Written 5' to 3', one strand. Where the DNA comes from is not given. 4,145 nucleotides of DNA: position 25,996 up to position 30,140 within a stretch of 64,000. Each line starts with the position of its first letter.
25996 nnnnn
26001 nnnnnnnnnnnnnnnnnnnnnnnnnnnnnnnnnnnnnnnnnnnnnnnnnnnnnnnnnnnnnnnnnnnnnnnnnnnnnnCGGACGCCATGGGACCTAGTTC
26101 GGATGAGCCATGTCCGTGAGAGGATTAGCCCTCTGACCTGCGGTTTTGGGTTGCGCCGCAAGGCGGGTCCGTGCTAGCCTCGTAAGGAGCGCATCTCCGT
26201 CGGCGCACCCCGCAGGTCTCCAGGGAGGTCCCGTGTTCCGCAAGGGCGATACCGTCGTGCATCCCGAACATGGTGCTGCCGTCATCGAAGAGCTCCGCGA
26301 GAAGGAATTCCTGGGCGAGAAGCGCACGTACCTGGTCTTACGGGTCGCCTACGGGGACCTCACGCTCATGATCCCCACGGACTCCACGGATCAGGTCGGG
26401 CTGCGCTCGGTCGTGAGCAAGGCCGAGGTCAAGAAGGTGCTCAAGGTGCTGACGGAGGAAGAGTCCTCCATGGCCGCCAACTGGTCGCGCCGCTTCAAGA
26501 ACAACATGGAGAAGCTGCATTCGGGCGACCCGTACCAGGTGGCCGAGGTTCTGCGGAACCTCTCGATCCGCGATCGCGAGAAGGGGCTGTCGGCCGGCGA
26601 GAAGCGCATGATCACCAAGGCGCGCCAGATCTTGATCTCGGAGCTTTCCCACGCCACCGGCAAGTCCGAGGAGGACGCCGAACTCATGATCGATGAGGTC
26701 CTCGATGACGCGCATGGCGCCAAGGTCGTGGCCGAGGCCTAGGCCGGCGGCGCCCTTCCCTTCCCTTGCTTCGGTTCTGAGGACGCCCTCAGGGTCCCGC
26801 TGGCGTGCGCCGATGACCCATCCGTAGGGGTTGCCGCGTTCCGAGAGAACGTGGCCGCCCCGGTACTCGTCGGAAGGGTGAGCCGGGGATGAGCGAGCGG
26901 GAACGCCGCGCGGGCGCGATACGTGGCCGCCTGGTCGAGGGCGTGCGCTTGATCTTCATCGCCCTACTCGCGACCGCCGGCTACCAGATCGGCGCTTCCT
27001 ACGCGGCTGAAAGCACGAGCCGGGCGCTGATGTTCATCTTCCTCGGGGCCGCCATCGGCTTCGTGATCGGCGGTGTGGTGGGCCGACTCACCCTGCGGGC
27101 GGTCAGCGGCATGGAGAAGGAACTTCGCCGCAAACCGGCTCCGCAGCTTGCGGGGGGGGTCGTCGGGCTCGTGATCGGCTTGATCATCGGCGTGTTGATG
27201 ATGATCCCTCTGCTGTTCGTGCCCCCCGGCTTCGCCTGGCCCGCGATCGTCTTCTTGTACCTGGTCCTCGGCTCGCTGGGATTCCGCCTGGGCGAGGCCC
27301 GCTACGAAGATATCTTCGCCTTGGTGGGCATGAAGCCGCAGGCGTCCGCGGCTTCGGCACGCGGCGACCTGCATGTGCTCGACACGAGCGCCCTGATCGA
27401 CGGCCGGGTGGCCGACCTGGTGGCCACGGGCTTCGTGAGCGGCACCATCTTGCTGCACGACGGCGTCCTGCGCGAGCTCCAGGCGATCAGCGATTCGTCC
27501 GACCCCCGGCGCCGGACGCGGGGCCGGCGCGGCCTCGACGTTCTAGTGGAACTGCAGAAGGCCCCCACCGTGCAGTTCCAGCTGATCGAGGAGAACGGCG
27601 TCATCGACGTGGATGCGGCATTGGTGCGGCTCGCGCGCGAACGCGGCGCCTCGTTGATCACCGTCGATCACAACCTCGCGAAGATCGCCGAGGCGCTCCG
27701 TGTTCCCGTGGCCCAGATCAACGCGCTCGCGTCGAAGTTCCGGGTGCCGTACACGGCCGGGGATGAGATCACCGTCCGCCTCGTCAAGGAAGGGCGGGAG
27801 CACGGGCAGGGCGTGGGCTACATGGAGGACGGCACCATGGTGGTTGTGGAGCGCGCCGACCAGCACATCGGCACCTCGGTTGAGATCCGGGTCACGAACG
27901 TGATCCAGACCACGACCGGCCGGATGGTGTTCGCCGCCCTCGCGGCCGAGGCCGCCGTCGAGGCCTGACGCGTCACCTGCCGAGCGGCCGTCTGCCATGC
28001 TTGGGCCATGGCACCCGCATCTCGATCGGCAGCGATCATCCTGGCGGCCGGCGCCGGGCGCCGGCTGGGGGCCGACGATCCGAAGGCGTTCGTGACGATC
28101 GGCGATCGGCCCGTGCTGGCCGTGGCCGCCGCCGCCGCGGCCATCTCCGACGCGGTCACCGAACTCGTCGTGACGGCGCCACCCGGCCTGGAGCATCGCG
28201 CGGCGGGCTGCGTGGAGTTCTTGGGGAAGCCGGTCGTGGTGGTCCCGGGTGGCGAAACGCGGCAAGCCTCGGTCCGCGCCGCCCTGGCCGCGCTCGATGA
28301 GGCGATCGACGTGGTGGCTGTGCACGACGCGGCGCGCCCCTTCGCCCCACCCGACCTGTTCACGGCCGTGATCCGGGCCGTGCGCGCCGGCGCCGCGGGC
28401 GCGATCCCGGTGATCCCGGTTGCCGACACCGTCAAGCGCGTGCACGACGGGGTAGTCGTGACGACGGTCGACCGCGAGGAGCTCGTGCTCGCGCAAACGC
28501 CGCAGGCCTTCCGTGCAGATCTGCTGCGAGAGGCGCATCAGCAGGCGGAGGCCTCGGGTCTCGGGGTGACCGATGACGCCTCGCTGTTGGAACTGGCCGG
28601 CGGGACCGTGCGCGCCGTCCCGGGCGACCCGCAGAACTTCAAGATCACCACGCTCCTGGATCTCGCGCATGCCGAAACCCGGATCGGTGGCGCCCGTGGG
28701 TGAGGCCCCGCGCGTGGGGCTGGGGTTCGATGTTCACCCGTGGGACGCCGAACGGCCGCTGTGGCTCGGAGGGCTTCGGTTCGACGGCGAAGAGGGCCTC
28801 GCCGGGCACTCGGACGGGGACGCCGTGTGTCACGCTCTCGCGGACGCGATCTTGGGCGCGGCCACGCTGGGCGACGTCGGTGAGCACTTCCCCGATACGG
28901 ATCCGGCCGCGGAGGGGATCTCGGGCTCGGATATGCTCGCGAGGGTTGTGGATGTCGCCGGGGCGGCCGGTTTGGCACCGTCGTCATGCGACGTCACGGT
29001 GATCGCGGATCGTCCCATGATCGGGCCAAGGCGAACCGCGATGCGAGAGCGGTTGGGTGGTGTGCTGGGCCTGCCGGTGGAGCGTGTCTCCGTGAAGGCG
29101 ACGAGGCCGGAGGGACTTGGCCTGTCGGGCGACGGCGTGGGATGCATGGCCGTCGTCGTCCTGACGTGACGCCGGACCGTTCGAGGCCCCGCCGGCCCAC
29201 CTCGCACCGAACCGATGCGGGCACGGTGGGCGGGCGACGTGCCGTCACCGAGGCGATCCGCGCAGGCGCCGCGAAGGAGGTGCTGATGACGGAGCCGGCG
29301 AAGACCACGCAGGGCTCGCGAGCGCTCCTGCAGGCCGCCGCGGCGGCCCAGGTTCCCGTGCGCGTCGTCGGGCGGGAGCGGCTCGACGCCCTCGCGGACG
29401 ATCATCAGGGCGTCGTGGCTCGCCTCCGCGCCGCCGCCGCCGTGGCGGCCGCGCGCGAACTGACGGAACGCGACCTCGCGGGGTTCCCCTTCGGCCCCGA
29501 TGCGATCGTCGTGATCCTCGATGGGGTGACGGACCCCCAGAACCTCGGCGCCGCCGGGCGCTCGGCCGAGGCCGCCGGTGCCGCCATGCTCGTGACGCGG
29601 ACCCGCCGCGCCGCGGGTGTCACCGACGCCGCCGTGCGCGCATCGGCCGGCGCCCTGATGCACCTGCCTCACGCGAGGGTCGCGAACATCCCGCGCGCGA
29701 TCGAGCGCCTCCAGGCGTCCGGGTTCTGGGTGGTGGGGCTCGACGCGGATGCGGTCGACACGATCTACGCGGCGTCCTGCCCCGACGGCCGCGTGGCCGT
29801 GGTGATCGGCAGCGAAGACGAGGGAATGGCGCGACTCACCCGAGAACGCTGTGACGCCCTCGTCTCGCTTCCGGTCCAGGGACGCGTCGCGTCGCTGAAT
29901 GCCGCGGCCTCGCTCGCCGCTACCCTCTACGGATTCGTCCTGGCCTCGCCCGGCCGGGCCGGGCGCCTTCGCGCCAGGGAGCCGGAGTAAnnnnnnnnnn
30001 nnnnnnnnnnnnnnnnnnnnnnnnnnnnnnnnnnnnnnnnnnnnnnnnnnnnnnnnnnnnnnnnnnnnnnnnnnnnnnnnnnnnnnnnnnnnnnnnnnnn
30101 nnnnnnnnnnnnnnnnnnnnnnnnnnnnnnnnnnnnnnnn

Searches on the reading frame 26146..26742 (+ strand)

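Call 15: search_protein_families(library=pfam, proteins=[window:26146-26742:+], max_evalue=0.001)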
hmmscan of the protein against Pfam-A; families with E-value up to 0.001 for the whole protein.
window:26146-26742:+ (198 aa): 2 families
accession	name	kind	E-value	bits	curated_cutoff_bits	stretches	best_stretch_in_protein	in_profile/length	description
PF21095.3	CarD_C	-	6.8e-34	116.2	23.1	1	97-183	1-87/87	CarD, C-terminal domain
PF02559.22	CarD_TRCF_RID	-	1.9e-15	57.1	23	1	31-89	1-56/57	CarD-like/TRCF RID domain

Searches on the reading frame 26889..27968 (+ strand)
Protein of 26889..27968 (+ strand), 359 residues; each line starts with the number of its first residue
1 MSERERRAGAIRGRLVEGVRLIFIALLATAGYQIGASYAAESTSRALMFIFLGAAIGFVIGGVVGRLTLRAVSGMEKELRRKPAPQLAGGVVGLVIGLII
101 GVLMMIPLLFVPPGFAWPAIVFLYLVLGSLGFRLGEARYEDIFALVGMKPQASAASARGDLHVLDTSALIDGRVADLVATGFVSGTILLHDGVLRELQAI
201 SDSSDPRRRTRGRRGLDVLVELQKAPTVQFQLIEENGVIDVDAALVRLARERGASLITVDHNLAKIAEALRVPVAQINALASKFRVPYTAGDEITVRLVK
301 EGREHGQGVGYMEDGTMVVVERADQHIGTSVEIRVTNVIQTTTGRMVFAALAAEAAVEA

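Call 15: search_protein_families(library=pfam, proteins=[window:26889-27968:+], max_evalue=0.001)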
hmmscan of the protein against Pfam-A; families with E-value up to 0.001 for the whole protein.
window:26889-27968:+ (359 aa): 2 families
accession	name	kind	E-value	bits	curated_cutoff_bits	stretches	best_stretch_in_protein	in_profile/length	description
PF01938.26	TRAM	-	9.4e-06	25.8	21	1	290-338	4-51/61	TRAM domain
PF01850.27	PIN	-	0.00045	21.3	23.6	1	163-268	2-119/120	PIN domain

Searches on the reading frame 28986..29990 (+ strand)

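Call 7: search_protein_families(library=pfam, proteins=[window:28986-29990:+], max_evalue=0.01)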
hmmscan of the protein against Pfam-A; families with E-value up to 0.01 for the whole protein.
window:28986-29990:+ (334 aa): 2 families
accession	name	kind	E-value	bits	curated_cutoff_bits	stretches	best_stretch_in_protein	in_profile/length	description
PF00588.24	SpoU_methylase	-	8.8e-34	117.1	29.7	1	174-315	2-142/142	SpoU rRNA Methylase family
PF08032.17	SpoU_sub_bind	-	2.4e-10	41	22.8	1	81-149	2-72/76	RNA 2'-O ribose methyltransferase substrate binding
